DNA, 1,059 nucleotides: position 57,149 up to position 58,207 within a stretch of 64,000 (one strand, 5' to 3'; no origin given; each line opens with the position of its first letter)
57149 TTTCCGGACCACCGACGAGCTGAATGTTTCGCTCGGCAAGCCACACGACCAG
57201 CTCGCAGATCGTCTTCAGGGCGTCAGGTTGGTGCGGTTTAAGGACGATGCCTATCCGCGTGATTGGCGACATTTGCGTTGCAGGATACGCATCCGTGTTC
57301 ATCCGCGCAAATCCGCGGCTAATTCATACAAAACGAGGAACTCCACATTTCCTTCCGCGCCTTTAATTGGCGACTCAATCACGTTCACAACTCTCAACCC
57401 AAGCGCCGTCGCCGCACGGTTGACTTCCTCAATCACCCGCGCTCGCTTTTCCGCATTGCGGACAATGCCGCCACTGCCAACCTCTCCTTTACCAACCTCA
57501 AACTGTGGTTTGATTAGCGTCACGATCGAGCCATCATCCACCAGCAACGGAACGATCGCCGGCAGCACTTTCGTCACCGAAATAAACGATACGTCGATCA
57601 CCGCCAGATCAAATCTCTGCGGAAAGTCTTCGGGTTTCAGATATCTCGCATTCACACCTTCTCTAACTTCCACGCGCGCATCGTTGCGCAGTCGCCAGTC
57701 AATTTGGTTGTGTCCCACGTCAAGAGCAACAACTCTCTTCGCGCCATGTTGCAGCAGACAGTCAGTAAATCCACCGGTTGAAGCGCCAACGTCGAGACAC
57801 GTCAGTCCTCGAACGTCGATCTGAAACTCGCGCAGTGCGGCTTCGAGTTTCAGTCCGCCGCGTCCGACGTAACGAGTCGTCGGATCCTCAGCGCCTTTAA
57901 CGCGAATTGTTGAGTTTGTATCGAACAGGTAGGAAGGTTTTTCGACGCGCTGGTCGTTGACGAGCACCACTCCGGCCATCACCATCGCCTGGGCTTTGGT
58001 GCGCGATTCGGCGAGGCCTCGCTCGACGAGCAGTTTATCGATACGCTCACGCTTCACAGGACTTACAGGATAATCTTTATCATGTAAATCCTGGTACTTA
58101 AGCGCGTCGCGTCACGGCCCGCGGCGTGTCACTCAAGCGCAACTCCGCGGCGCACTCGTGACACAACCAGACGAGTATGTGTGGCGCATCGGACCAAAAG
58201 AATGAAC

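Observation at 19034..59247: Unrelated proteins end in the same repeat-encoded tails, because the repeats supply the stop codon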

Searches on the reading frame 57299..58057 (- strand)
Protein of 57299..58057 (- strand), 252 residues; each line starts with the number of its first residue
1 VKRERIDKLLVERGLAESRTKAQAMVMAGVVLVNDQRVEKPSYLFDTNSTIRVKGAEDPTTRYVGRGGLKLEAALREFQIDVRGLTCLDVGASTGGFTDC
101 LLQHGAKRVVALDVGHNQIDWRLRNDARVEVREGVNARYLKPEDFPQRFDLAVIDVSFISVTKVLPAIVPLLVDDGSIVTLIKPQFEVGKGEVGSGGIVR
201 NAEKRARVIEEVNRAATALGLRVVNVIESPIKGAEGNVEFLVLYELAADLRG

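Call 8: search_protein_families(library=pfam, proteins=[window:57299-58057:-])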
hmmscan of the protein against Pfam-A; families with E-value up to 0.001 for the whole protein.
window:57299-58057:- (252 aa): 4 families
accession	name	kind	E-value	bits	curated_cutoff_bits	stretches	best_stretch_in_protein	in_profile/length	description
PF01728.25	FtsJ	-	8.1e-44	150.1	24.1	1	63-243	1-178/181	FtsJ-like methyltransferase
PF01479.30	S4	-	2.4e-12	46.8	22.8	1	4-50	1-47/48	S4 domain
PF22421.1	SYY_C-terminal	-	6.3e-06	26.4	27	1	4-51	19-66/83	Tyrosine--tRNA ligase SYY-like C-terminal domain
PF13649.12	Methyltransf_25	-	0.00069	20.7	27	0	88-159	2-77/97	Methyltransferase domain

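Call 27: find_related_loci(query=window:57299-58057:-, collection=metagenome_contigs, flank=10000)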
Query window:57299-58057:- (252 aa) in metagenome_contigs; peptide patterns used: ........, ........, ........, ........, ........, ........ (x = any residue, [..] = any of these).
600 stretches matched a pattern (row limit reached: there are more); 595 encode a relative of the query (tblastn E <= 1e-3); the best 80 are kept; 80 distinct loci.
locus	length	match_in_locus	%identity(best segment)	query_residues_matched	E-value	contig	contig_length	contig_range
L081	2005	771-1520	78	1-250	6e-138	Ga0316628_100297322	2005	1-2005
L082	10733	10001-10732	79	1-244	3e-128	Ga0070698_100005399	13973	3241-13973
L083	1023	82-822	76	1-247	3e-138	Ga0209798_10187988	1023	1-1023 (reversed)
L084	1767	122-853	82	1-244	4e-133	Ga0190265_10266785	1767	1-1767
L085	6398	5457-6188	76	5-248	3e-123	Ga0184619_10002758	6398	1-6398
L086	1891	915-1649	77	1-245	2e-130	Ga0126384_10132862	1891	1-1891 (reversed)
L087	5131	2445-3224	72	3-244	5e-122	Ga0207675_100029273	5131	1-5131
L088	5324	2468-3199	74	1-244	1e-121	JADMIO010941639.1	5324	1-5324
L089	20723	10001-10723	74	5-245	6e-120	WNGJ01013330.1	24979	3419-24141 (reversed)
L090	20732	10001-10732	74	1-244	6e-119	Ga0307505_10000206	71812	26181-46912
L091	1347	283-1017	72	1-245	2e-127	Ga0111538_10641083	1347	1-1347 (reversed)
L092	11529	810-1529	76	5-244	7e-117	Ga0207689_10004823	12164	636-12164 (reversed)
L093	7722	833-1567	76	1-245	5e-116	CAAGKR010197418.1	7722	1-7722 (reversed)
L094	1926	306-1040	71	1-244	1e-120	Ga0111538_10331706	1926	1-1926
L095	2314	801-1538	77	1-246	6e-118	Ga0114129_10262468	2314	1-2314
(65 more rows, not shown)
